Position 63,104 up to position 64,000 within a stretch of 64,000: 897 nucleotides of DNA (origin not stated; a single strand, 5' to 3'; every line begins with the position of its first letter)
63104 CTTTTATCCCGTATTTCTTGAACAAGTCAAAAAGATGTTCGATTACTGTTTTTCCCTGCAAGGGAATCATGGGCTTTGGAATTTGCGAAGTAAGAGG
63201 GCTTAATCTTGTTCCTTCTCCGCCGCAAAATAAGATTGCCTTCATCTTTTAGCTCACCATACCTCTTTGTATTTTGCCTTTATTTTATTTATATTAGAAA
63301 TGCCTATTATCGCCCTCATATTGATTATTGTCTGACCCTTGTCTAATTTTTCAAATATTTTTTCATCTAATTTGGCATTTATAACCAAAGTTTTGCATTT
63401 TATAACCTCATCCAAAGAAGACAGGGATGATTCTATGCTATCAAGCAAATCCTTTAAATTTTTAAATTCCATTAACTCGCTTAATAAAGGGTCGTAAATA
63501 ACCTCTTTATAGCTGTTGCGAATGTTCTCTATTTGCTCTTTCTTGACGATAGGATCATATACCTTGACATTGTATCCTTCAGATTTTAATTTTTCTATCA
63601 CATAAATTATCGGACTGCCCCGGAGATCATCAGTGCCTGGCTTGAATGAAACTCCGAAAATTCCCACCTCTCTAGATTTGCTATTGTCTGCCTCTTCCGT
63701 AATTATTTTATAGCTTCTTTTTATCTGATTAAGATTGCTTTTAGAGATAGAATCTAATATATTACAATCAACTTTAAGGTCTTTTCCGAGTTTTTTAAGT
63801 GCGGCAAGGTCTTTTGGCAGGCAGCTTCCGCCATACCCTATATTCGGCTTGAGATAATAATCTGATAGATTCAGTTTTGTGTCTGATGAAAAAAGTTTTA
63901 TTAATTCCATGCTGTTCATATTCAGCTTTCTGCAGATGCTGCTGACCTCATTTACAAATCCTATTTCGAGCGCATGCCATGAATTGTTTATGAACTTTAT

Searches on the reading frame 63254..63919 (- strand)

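Call 80: search_protein_families(library=pfam, proteins=[window:63254-63919:-], max_evalue=0.0001)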
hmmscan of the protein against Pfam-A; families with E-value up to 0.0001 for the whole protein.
window:63254-63919:- (221 aa): 2 families
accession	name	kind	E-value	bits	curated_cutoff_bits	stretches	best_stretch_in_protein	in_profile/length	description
PF03720.21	UDPG_MGDP_dh_C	-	1.2e-16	61.4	30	1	86-147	1-50/103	UDP-glucose/GDP-mannose dehydrogenase family, UDP binding domain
PF00984.24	UDPG_MGDP_dh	-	7.9e-11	42.4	25.4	1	2-62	34-92/94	UDP-glucose/GDP-mannose dehydrogenase family, central domain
